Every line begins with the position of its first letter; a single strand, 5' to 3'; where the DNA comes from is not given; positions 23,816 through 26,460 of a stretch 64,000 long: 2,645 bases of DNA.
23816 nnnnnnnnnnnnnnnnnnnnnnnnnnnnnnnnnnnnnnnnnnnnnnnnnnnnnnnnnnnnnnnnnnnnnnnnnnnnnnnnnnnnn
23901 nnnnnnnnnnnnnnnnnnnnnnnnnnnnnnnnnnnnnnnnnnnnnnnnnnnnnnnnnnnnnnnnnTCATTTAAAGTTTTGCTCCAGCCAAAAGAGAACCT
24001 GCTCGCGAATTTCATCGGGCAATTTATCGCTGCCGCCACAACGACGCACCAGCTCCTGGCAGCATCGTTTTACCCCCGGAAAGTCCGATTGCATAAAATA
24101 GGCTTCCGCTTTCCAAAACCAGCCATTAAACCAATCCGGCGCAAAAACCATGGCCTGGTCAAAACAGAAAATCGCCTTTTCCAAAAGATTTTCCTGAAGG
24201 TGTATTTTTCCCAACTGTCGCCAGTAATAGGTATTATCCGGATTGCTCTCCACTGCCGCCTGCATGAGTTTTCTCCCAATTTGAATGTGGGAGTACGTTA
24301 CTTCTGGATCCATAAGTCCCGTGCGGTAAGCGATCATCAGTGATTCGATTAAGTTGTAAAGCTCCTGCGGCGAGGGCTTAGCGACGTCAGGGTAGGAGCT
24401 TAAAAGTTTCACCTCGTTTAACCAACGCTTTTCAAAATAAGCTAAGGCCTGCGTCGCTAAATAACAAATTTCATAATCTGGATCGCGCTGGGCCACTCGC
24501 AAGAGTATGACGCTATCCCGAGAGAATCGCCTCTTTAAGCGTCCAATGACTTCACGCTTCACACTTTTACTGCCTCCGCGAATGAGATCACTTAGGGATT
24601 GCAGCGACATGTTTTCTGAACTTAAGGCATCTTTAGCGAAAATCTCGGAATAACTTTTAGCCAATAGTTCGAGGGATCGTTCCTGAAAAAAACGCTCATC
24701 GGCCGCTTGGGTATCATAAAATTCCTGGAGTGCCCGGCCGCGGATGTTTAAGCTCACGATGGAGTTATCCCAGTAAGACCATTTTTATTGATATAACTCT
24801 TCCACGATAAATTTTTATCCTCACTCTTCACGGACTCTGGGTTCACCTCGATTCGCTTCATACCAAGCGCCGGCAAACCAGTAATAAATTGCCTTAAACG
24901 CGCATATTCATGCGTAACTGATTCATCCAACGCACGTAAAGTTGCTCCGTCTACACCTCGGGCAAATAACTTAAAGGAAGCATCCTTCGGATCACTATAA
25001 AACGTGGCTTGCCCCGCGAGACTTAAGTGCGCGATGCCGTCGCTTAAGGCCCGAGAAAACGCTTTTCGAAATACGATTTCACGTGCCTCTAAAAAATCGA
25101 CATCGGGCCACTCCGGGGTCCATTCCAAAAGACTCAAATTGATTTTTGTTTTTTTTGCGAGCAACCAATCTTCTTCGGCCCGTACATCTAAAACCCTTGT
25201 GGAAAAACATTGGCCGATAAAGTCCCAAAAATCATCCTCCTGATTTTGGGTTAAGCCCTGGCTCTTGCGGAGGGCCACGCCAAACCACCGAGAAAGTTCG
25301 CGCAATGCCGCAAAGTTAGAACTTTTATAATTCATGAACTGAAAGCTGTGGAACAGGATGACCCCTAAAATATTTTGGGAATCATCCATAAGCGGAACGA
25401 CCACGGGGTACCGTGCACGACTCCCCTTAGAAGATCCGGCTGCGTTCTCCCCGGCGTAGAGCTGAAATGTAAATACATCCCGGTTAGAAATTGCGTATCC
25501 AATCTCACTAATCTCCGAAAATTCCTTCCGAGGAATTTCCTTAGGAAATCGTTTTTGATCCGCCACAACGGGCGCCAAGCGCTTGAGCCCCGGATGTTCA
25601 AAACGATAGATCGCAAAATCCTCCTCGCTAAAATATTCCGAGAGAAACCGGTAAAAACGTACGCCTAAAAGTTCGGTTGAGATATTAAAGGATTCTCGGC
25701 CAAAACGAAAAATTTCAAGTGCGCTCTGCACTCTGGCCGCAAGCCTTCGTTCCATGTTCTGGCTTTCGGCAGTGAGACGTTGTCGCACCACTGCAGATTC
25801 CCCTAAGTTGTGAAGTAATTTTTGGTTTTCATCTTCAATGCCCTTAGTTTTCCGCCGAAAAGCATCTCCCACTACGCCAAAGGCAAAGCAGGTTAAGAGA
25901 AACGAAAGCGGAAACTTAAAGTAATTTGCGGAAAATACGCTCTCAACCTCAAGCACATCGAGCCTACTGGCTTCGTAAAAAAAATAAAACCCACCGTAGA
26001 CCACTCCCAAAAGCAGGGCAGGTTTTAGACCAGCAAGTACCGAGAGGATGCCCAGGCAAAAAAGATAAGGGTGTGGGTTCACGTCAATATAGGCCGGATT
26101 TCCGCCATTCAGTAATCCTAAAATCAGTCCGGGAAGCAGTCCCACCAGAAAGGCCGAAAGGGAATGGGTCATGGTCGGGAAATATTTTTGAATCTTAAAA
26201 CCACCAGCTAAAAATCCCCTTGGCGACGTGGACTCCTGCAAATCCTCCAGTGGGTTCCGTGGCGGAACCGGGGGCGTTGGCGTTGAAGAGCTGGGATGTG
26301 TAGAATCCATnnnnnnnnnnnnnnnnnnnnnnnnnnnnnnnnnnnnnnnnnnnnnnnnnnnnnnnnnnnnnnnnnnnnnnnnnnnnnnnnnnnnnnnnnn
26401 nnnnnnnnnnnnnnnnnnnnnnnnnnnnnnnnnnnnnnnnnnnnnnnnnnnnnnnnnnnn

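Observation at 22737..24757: Two soluble proteins (410 aa unknown + 263 aa TPR) occupy the PelE position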

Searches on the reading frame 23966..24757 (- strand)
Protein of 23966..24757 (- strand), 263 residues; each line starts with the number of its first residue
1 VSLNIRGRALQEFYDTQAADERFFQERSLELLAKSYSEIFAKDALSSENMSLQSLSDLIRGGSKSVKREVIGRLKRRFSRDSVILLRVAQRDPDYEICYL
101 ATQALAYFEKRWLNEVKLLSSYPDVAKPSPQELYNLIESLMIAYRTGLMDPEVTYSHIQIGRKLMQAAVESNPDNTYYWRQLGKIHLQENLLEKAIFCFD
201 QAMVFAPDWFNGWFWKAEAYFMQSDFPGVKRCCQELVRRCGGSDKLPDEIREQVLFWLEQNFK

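Call 4: search_protein_families(library=pfam, proteins=[window:23966-24757:-], max_evalue=0.1)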
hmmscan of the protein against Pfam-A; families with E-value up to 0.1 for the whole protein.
window:23966-24757:- (263 aa): 9 families
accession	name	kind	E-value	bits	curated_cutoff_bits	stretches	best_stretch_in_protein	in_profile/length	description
PF07719.23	TPR_2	-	2.8e-08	33.7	27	1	177-208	2-33/34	Tetratricopeptide repeat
PF00515.34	TPR_1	-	1.1e-05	25.5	27.8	1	178-207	3-32/34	Tetratricopeptide repeat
PF13431.12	TPR_17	-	7.8e-05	23.1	24.4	1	164-196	1-33/34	Tetratricopeptide repeat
PF13428.12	TPR_14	-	0.00011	22.9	23.5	0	179-218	4-43/44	Tetratricopeptide repeat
PF13432.12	TPR_16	-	0.00025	21.8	32.7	1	160-196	15-51/65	Tetratricopeptide repeat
PF13414.12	TPR_11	-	0.002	18.2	26.8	0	183-223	1-41/42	TPR repeat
PF23914.1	TPR_CcmH_CycH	-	0.0042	17.4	42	1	168-211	42-85/158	Cytochrome c-type biogenesis protein H TPR domain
PF13181.12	TPR_8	-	0.012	16.2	25.7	0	181-203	6-28/34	Tetratricopeptide repeat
PF14559.12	TPR_19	-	0.041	14.6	25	0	163-208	12-57/68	Tetratricopeptide repeat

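Call 5: search_protein_families(library=ncbifam, proteins=[window:23966-24757:-], max_evalue=0.1)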
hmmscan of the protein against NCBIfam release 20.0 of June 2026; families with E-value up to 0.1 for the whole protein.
window:23966-24757:- (263 aa): 3 families
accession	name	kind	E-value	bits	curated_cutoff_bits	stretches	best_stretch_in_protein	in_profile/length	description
TIGR02552.1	LcrH_SycD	equivalog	0.0034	17.1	104.8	1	169-256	45-131/136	SycD/LcrH family type III secretion system chaperone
TIGR02917.1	PEP_TPR_lipo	equivalog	0.0044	14.9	312.2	1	164-238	555-629/899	XrtA/PEP-CTERM system TPR-repeat protein PrsT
NF007692.0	PRK10370.1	equivalog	0.016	14.8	306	1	163-206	68-111/206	heme lyase NrfEFG subunit NrfG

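Call 11: find_homologous_proteins(query=window:23966-24757:-, max_evalue=0.001)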
Query window:23966-24757:- (263 aa): 1 proteins with E <= 0.001 among 655 candidates.
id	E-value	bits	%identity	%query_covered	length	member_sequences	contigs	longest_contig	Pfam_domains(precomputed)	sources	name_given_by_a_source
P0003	3.1e-174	595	100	100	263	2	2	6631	PF00515.35,PF07719.24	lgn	-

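Call 36: find_encoding_contigs(protein=P0003, flank=10000, max_places=4)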
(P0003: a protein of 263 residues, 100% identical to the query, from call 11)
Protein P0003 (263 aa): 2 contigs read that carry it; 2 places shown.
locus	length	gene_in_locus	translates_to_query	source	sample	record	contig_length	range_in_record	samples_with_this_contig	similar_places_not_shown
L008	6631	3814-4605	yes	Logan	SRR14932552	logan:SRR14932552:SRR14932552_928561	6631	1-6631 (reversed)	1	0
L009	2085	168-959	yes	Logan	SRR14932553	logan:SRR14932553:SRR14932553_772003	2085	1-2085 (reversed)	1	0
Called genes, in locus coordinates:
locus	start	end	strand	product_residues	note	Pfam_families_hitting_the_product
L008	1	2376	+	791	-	?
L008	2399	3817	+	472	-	-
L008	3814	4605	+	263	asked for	PF07719:TPR_2 (faint), PF00515:TPR_1 (faint)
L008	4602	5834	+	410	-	-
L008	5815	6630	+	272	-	?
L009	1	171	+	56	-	?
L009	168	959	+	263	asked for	PF07719:TPR_2 (faint), PF00515:TPR_1 (faint)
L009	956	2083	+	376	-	?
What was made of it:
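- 24754..26310 (-): PelD-like protein: TM region, then GAF, then a GGDEF-like domain. The real start is probably Met47 (26172), giving 472 aa. The L008 gene call is 472 aa (call 36).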

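Call 70: search_solved_structures(query=A5, max_evalue=1)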
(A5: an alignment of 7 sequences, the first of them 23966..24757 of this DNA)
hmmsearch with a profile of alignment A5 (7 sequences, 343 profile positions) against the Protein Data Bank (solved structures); distinct sequences matched with E-value up to 1: 283 (the best 60 are shown).
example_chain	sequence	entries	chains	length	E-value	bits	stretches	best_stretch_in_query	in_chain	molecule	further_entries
9qhb_A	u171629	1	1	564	3.9e-86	292.5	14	242-310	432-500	Engineered tetratricopeptide repeat protein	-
8bu0_A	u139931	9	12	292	1.1e-39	139.7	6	242-310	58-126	Consensus tetratricopeptide repeat protein | Crystal structure of an 8-repeat consensus TPR superhelix with Zinc. | Monomer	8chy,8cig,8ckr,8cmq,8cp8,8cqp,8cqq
9qhc_A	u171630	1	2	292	1.7e-38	135.8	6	242-310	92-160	Engineered tetratricopeptide repeat protein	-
7obi_A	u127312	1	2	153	2.8e-26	95.6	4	241-308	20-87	CTPR-rv4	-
6v8e_A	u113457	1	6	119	2.3e-18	69.6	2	242-310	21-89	Designed protein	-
6vfi_B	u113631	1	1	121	3.9e-18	68.9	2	242-316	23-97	O43_dn18B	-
4rg6_A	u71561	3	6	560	3.3e-17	65.8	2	241-320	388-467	Cell division cycle protein 27 homolog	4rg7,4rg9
5a31_F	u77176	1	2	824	1.5e-16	63.6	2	241-320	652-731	ANAPHASE-PROMOTING COMPLEX SUBUNIT 3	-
4ui9_F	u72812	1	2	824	1.5e-16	63.6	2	241-320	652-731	CELL DIVISION CYCLE PROTEIN 27 HOMOLOG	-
5g04_F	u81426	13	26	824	1.9e-16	63.3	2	241-320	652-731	CELL DIVISION CYCLE PROTEIN 27 HOMOLOG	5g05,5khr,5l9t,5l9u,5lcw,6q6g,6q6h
5khu_F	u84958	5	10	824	2.4e-16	63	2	241-320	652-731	Cell division cycle protein 27 homolog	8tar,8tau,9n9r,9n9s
5hrz_A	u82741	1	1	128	2.5e-16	62.9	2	245-310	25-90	TPR domain protein 1na0C3_3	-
8ch0_A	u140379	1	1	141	3.5e-16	62.4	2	242-317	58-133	Consensus tetratricopeptide repeat protein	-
1na0_A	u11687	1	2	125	3.6e-16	62.4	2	242-295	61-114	designed protein CTPR3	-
2fo7_A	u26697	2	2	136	4e-16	62.2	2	242-317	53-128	SYNTHETIC CONSENSUS TPR PROTEIN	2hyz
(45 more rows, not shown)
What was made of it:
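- On PelE: The family profile hits TPR structures (call 70).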

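Call 89: predict_structure(protein=window:23966-24757:-)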
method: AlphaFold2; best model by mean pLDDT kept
length: 263 residues; sequences in the alignment: 1
mean_pLDDT: 50.3   pTM: 0.43
mean pLDDT of the five models: 50.3, 49.9, 47.9, 44.4, 40.9
residues with pLDDT >= 90: 0; 70-90: 38; 50-70: 74; < 50: 151
segments of 3 or more residues with pLDDT < 50: 1-126, 147-149, 213-226, 257-263
pLDDT, mean of each block of 10 residues (from residue 1): 30 36 37 39 37 42 46 41 37 38 41 36 45 61 53 66 74 75 71 75 62 46 51 63 58 52 36
secondary structure, 60 per line:
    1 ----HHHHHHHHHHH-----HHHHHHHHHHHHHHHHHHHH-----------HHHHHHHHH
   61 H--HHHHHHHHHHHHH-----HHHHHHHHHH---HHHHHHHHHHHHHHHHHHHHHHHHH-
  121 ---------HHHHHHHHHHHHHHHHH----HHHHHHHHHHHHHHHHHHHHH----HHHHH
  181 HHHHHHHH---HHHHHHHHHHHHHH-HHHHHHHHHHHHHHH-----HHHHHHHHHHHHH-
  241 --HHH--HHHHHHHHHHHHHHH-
elements in order: H5-15 H21-40 H52-61 H64-76 H82-91 H95-119 H130-146 H151-171 H176-188 H192-205 H207-221 H227-239 H248-262

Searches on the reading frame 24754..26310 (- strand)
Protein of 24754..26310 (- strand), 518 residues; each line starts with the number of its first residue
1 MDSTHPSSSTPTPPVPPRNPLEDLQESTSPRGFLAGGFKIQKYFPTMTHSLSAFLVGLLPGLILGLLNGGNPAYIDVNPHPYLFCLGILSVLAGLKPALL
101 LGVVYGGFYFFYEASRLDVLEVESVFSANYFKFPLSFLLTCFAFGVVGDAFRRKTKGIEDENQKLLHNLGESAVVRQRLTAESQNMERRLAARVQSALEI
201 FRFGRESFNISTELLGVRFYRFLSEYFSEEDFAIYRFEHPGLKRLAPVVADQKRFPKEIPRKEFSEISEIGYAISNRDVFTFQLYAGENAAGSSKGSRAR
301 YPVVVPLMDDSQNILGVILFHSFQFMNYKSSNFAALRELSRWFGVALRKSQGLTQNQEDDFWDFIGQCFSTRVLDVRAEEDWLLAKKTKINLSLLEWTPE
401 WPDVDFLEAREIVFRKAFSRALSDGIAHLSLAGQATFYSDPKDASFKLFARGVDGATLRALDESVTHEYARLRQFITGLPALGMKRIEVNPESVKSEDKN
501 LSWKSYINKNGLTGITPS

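Call 4: search_protein_families(library=pfam, proteins=[window:24754-26310:-], max_evalue=0.1)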
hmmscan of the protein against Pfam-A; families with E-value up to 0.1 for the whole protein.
window:24754-26310:- (518 aa): 1 family
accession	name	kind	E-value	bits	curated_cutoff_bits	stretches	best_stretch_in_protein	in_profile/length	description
PF13492.12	GAF_3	-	0.003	18.4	27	1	231-347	21-127/129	GAF domain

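Call 5: search_protein_families(library=ncbifam, proteins=[window:24754-26310:-], max_evalue=0.1)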
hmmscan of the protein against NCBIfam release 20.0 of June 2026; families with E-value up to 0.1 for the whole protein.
window:24754-26310:- (518 aa): 1 family
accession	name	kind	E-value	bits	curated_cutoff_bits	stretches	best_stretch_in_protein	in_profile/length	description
NF045627.1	HxpDPsynsmall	equivalog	0.027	14.5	200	1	205-235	65-95/143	hexaprenyl-diphosphate synthase small subunit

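Call 65: search_solved_structures(query=window:24754-26310:-, max_evalue=1)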
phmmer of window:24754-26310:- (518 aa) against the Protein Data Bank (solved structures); distinct sequences matched with E-value up to 1: 1.
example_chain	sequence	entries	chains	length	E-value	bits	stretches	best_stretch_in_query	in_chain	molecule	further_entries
3aqb_A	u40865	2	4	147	0.19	13.6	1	202-235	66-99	Component A of hexaprenyl diphosphate synthase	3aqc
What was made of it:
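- Tried and rejected: PDB sequence search with the PelD-like protein alone gave nothing useful (call 65).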

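Call 69: search_solved_structures(query=A4, max_evalue=1)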
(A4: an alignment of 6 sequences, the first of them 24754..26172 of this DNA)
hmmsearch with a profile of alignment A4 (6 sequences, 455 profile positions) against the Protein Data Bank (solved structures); distinct sequences matched with E-value up to 1: 45.
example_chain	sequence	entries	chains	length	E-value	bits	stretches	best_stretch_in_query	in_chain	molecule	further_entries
6zxm_A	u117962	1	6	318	2.9e-09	39.2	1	282-423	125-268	Putative GGDEF/response regulator receiver domain protein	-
5llw_B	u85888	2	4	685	8.5e-09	37.6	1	308-430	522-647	Diguanylate cyclase (GGDEF) domain-containing protein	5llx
6et7_A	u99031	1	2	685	2.5e-08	36.1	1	312-430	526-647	Diguanylate cyclase (GGDEF) domain-containing protein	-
6zxb_A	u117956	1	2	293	3.4e-08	35.6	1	282-423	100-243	Putative GGDEF/response regulator receiver domain protein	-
6zxc_A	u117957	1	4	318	4.1e-08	35.4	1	282-423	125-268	Putative GGDEF/response regulator receiver domain protein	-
6d9m_A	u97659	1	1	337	3.1e-07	32.5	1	312-443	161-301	Fusion protein of Endolysin,Response receiver sensor diguanylate cyclase, GAF domain-conta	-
4zve_A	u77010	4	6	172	9.4e-07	30.9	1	317-432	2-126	Diguanylate cyclase DosC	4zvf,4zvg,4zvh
5euh_A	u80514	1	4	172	2.6e-06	29.4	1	315-435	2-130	Putative GGDEF domain membrane protein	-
4euv_A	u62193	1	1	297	6e-06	28.2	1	221-310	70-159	PelD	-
4eu0_A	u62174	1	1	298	6.1e-06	28.2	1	221-310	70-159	PelD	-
4etz_A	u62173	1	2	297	9.9e-06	27.5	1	221-310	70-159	PelD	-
4etx_A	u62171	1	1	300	1e-05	27.5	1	221-310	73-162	PelD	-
3i5a_A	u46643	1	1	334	1.4e-05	27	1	317-446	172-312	Response regulator/GGDEF domain protein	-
4dmz_A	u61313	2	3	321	1.5e-05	27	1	223-309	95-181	Putative uncharacterized protein pelD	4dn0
8c05_A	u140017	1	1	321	0.00011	24.1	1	316-434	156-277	Sensor domain-containing diguanylate cyclase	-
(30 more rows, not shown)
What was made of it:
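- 24754..26310 (-): A profile of this protein with five orthologues hits the PelD GAF domain (4euv, E 6e-6) and GGDEF domains (6zxm, E 2.9e-9) (call 69).
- On Pel synthase-dependent exopolysaccharide system: The PelD profile hits the PelD GAF domain and GGDEF domains (call 69).
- Tried and rejected: The profile was needed (call 69).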
